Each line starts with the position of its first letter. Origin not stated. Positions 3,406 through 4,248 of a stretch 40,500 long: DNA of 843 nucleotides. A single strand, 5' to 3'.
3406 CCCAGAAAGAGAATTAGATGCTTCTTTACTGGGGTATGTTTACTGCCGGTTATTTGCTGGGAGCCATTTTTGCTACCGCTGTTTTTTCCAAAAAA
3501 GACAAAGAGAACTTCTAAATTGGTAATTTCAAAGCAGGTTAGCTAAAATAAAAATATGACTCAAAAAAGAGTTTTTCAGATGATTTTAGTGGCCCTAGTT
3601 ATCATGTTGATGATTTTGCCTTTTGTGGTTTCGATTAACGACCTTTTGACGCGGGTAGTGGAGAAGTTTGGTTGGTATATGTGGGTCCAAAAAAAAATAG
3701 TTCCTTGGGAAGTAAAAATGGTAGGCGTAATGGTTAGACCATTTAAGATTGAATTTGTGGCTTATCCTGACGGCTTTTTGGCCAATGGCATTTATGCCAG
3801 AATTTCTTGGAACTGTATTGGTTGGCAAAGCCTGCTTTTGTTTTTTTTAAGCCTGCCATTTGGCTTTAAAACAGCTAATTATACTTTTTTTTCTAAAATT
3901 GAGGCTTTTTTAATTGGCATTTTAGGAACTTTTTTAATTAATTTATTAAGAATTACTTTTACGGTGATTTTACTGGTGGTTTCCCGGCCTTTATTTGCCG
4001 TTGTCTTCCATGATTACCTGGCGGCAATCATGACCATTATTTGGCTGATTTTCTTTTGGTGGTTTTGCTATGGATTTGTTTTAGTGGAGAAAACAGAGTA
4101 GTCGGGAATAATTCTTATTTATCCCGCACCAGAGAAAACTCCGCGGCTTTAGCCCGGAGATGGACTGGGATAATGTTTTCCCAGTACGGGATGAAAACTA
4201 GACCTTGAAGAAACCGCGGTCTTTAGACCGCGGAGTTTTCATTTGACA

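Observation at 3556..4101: Minimal 181-aa exosortase/archaeosortase-family protein encoded near two proteins with matching C-terminal signals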

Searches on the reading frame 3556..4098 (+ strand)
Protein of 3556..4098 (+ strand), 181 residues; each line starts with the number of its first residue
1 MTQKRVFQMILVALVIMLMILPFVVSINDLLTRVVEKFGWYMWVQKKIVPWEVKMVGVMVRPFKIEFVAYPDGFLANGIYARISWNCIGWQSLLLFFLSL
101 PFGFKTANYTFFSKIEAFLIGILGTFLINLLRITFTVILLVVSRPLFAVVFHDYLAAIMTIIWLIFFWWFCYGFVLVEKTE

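Call 4: search_protein_families(library=ncbifam, proteins=[window:3556-4098:+], max_evalue=10)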
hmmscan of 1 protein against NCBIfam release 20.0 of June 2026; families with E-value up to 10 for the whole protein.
window:3556-4098:+ (181 aa): 5 families
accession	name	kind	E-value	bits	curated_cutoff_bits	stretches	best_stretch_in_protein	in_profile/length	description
TIGR04178.1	exo_archaeo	signature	5e-08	33.1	23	1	82-171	2-92/97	exosortase/archaeosortase family protein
TIGR04287.1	exosort_XrtK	exception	0.0026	17.3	55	1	72-169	53-153/163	exosortase K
TIGR04300.1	exosort_XrtM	exception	0.087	13.3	125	1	68-171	42-141/150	exosortase family protein XrtM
NF006242.0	PRK08378.1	subfamily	3.2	8.3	98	0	133-161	7-35/85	hypothetical protein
NF011680.0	PRK15100.1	equivalog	7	6.4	300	1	92-152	4-63/222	cystine ABC transporter permease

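Call 5: search_protein_families(library=pfam, proteins=[window:3556-4098:+], max_evalue=0.01)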
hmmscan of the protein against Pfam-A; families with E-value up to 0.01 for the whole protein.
window:3556-4098:+ (181 aa): 0 families

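Call 8: find_homologous_proteins(query=window:3556-4098:+, max_evalue=0.001)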
Query window:3556-4098:+ (181 aa): 394 proteins with E <= 0.001 among 629 candidates; the best 120 are listed.
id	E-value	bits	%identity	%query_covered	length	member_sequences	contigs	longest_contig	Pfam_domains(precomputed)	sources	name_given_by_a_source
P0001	1.8e-105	369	100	96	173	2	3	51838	-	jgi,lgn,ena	-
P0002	1.9e-89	317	76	99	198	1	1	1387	-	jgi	jgi:exosortase/archaeosortase family protein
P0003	4.5e-89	315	78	98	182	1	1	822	-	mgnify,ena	mgnify:CR=1 FL=1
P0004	5.8e-89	315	77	99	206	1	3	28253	-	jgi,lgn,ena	-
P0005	7.7e-89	315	76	99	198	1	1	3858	-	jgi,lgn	jgi:exosortase/archaeosortase family protein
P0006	4.9e-88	312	78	99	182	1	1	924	-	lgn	-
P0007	1.2e-87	311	74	100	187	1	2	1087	-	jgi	jgi:exosortase/archaeosortase family protein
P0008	1.2e-87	311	75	99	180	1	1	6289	-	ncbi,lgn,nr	ncbi:exosortase/archaeosortase family protein [Patescibacteria group bacterium]|nr:exosortase/archae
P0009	1.6e-86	307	76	98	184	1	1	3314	-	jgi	-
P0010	1.8e-86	307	78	97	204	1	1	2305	-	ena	-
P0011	1.8e-86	307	72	99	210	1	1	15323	-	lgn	-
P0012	2.1e-86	307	75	99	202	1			-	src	-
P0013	2.3e-86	307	75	99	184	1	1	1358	-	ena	-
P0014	2.5e-86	306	77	99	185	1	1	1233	-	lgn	-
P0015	1.7e-85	304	76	100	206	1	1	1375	-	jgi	jgi:exosortase/archaeosortase family protein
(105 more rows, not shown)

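Call 12: find_related_loci(query=A1, collection=genome_contigs, flank=10000)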
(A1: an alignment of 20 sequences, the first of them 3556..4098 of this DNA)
Query A1 (181 aa) in genome_contigs; peptide patterns used: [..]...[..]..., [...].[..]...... (x = any residue, [..] = any of these).
186 stretches matched a pattern; 169 encode a relative of the query (tblastn E <= 1e-3); the best 80 are kept; 80 distinct loci.
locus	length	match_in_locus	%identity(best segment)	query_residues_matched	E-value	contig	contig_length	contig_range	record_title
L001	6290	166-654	76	1-163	4e-80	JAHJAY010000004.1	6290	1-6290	MAG: Patescibacteria group bacterium isolate Modern_marine.mb.231 Modern_marine.mb.231_k141_540409, whole genome shotgun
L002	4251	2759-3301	69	1-181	3e-76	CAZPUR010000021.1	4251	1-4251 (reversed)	MAG TPA_asm: uncultured Pseudomonadales bacterium isolate binchicken_co34_574 genome assembly, contig: NODE_38269_length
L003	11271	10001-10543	61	1-181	4e-70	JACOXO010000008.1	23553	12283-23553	MAG: Candidatus Gottesmanbacteria bacterium isolate NC_groundwater_155_Ag_S-0.1um_35_9 S4_GD2017_2_S1_scaffold_1692, who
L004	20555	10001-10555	60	1-180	4e-65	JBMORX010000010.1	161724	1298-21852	MAG: Patescibacteria group bacterium isolate Betzabe_MAG191 MAG191_10, whole genome shotgun sequence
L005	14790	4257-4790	56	1-179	8e-65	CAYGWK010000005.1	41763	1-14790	MAG TPA_asm: uncultured Gammaproteobacteria bacterium isolate ERP119294_co3_383 genome assembly, contig: NODE_309_length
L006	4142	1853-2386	58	1-179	1e-63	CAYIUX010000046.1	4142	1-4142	MAG TPA_asm: uncultured Gammaproteobacteria bacterium isolate ERP119705_co5_62 genome assembly, contig: NODE_31481_lengt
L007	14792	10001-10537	54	1-179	5e-63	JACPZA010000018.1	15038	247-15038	MAG: Candidatus Daviesbacteria bacterium isolate NC_groundwater_877_Pr1_S2p5_34_16 Montesol18_S2p5_coassembly_scaffold_3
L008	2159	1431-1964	60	1-179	9e-64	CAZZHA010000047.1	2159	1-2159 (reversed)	MAG TPA_asm: uncultured Gammaproteobacteria bacterium isolate binchicken_co364_299 genome assembly, contig: NODE_157884_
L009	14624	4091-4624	54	3-181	1e-59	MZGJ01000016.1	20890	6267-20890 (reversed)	MAG: candidate division CPR3 bacterium 4484_211 ex4484_211_scaffold_884, whole genome shotgun sequence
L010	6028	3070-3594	52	4-179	3e-58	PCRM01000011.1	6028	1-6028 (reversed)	MAG: Candidatus Nealsonbacteria bacterium CG23_combo_of_CG06-09_8_20_14_all_40_13 CG23_scaffold_34600_c, whole genome sh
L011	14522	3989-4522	49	1-179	2e-57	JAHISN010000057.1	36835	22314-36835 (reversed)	MAG: Patescibacteria group bacterium isolate MM_PC_MetaG.mb.174 MM_PC_MetaG.mb.174_k141_1115150, whole genome shotgun se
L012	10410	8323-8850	53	3-179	5e-57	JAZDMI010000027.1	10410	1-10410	MAG: Candidatus Gottesmanbacteria bacterium isolate MEGAHIT-group-0.642 k141_6893217, whole genome shotgun sequence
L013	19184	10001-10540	63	1-181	2e-56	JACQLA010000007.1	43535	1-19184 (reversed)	MAG: Candidatus Microgenomates bacterium isolate NC_groundwater_1191_Ag_S-0.1um_40_427 S_p1_S3_coassembly_k141_2128642,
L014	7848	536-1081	49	1-181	1e-55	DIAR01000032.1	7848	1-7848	MAG TPA_asm: Candidatus Woesebacteria bacterium UBA5073 UBA5073_contig_26435, whole genome shotgun sequence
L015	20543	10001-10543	49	1-181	4e-55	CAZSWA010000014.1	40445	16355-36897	MAG TPA_asm: uncultured Gammaproteobacteria bacterium isolate SRP272529_co1_257 genome assembly, contig: NODE_1315_lengt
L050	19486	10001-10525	40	5-176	2e-36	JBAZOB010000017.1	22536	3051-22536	MAG: Patescibacteria group bacterium isolate SO_2017_LW4_84 scaffold_2634_c2_LW137-91_2017, whole genome shotgun sequenc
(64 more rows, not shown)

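Call 22: search_solved_structures(query=A1, max_evalue=10, show_alignments=2)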
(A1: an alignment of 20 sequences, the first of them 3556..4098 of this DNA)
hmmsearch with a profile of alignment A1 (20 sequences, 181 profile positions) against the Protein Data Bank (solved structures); distinct sequences matched with E-value up to 10: 0.

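Call 28: predict_structure(alignment_id=A1)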
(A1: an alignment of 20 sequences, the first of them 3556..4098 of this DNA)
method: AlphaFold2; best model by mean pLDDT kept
length: 181 residues; sequences in the alignment: 20
mean_pLDDT: 78.9   pTM: 0.69
mean pLDDT of the five models: 78.9, 78.0, 77.0, 74.7, 73.9
residues with pLDDT >= 90: 14; 70-90: 129; 50-70: 35; < 50: 3
segments of 3 or more residues with pLDDT < 50: none
pLDDT, mean of each block of 10 residues (from residue 1): 57 69 69 70 76 86 87 83 69 83 80 92 90 86 78 74 87 85 59
secondary structure, 60 per line:
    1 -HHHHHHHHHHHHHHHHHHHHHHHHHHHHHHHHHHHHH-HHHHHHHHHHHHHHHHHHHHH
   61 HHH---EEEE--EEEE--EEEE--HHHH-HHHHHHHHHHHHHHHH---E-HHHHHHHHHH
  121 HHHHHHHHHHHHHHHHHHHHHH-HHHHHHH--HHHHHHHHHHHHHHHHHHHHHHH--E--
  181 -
elements in order: H2-38 H40-63 E67-70 E73-76 E79-82 H85-88 H90-105 H111-142 H144-150 H153-175

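Call 31: fold_search(model_id=the predicted structure, library=pdb)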
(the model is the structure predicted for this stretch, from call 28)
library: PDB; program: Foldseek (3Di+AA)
matches with E <= 10: 47; with E <= 0.001: 0
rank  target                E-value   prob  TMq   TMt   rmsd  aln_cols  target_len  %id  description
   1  9mhh_D                4.0e-01  0.13  0.16  0.10  41.7       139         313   14  PI3KC3-C1 in complex with RAB1A. VPS34 kinase domain active conformation (released 2025-02-12)
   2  3ze3_D                2.6e+00  0.11  0.24  0.35   7.1       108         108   12  Crystal structure of the integral membrane diacylglycerol kinase - delta7 (released 2013-05-22)
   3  9mhg_D                2.6e+00  0.06  0.17  0.11  42.1       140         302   14  Cryo EM reconstruction of PI3KC3-C1 in complex with Human RAB1A(Q70L), VPS34 kinase domain in the inactive conformatio (released 2025-02-12)
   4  5dwk_C                3.1e+00  0.11  0.22  0.34   6.5        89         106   11  Diacylglycerol Kinase solved by multi crystal multi orientation native SAD (released 2016-03-23)
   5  9pg6_A                4.1e+00  0.08  0.12  0.07   6.4        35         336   23  Crystal structure of Glyceraldehyde-3-phosphate dehydrogenase from Bordetella pertussis (NAD bound) (released 2025-07-16)
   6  3l6o_P                4.4e+00  0.07  0.11  0.07   7.2        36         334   22  Crystal Structure of Phosphate bound apo Glyceraldehyde-3-phosphate dehydrogenase 1 from MRSA252 at 2.2 Angstrom resol (released 2010-08-18)
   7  4nwp_D                4.6e+00  0.06  0.22  0.25   9.8       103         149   19  Computationally Designed Two-Component Self-Assembling Tetrahedral Cage, T33-21, Crystallized in Space Group R32 (released 2014-05-28)
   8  3nb0_D                4.6e+00  0.03  0.17  0.06  12.4        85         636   14  Glucose-6-Phosphate activated form of Yeast Glycogen Synthase (released 2010-10-06)
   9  5dwk_A                4.9e+00  0.08  0.22  0.37   6.7        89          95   11  Diacylglycerol Kinase solved by multi crystal multi orientation native SAD (released 2016-03-23)
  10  5jya_D                5.2e+00  0.15  0.12  0.06   1.2        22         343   27  Structures of Streptococcus agalactiae GBS GAPDH in different enzymatic states (released 2016-12-21)
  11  9ywi_E                5.2e+00  0.08  0.12  0.07   6.3        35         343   23  Crystal structure of a Glyceraldehyde-3-phosphate dehydrogenase from Bordetella pertussis (monoclinic P form) (released 2025-11-05)
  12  4up6_B                5.2e+00  0.06  0.20  0.26   7.6        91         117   10  Crystal structure of the wild-type diacylglycerol kinase refolded in the lipid cubic phase (released 2014-10-22)
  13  2x5j_P                5.5e+00  0.08  0.12  0.07   6.2        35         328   20  Crystal structure of the Apoform of the D-Erythrose-4-phosphate dehydrogenase from E. coli (released 2011-02-16)
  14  6iqv_B                5.9e+00  0.14  0.11  0.06   0.8        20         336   25  Crystal Structure of Cell Surface Glyceraldehyde-3-Phosphate Dehydrogenase Complexed with Hg2+ from Lactobacillus plan (released 2018-11-21)
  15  3gnq_B                5.9e+00  0.06  0.12  0.07   6.6        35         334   26  Crystal structure of glyceraldehyde-3-phosphate dehydrogenase, type I from Burkholderia pseudomallei (released 2009-03-24)
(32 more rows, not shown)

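Call 39: search_protein_representatives(alignment_id=A1)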
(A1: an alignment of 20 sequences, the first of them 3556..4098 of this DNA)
Query: 20 sequences, 181 profile positions. Proteins with E-value up to 0.001 (for the whole library): 298; up to 1e-10: 147; up to 1e-30: 59. The best 150 are listed.
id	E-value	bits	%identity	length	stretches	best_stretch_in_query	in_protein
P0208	1.9e-60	220.5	-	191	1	2-179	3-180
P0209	5.9e-60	218.9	-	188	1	2-179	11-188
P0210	1.1e-58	214.8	-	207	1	3-178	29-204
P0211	2.1e-58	213.8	-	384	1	3-178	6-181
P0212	4.0e-54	199.9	-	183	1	3-179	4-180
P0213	4.4e-52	193.2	-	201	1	1-179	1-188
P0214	4.8e-52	193.1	-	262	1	1-176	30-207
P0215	4.2e-50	186.8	-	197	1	1-179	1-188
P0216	1.1e-48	182.1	-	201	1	2-180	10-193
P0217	1.6e-48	181.7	-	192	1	3-180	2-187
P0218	2.6e-48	181.0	-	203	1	2-179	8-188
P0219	2.7e-48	180.9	-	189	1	1-178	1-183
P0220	3.8e-47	177.1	-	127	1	1-126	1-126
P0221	4.8e-47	176.8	-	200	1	5-178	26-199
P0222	1.0e-46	175.7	-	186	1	1-176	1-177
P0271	1.2e-29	120.1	-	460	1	16-180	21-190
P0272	2.6e-29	119.0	-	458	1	10-176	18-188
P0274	3.5e-29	118.6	-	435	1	8-179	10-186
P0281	1.3e-26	110.3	-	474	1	9-178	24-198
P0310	1.4e-20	90.5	-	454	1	10-178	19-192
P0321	6.6e-18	81.9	-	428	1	4-179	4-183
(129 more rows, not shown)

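Call 43: search_protein_families(library=ncbifam, alignment_id=A2, max_evalue=0.01)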
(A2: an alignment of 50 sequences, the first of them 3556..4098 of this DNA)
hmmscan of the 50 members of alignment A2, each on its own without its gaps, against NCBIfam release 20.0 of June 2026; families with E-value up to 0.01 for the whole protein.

A. member 1, window:3556-4098:+ (181 aa): 2 families
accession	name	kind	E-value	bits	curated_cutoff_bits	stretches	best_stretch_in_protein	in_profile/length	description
TIGR04178.1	exo_archaeo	signature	5e-08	33.1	23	1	82-171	2-92/97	exosortase/archaeosortase family protein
TIGR04287.1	exosort_XrtK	exception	0.0026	17.3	55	1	72-169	53-153/163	exosortase K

B. families by the number of members that match (of 50 scanned): 24 families
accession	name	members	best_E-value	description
TIGR04178.1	exo_archaeo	49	7.9e-13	exosortase/archaeosortase family protein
TIGR03762.1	archaeo_artC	30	2.1e-08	archaeosortase C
NF033464.1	cyanoexo_CrtC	25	7.4e-08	cyanoexosortase C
NF046081.1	exosort_XrtX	22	2.4e-08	exosortase X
TIGR03110.1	exosort_Gpos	16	2.1e-06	exosortase family protein XrtG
TIGR04293.1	archaeo_artF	10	5e-07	archaeosortase family protein ArtF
TIGR04287.1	exosort_XrtK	6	0.00015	exosortase K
TIGR04297.1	thauma_sortase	5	1.1e-09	thaumarchaeosortase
TIGR04177.1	exosort_XrtH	5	3.5e-06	exosortase H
NF033767.0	exosort_XrtS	5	0.0018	exosortase S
TIGR02602.1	8TM_EpsH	4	9.7e-06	exosortase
NF046083.1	exosort_XrtY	4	0.0001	exosortase Y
TIGR04300.1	exosort_XrtM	4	0.0004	exosortase family protein XrtM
TIGR04124.1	archaeo_artE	3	2.3e-05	archaeosortase family protein ArtE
NF035943.2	exosort_XrtV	3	0.0016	exosortase V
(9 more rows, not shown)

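Call 55: search_protein_families(library=pfam, proteins=[L050:10591-12699:+], max_evalue=1)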
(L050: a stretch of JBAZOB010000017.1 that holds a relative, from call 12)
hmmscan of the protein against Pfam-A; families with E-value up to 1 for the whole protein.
L050:10591-12699:+ (703 aa): 0 families

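Call 56: search_protein_families(library=ncbifam, proteins=[L050:10591-12699:+], max_evalue=1)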
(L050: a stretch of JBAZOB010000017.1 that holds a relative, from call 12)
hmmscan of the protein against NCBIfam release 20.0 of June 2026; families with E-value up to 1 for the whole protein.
L050:10591-12699:+ (703 aa): 0 families
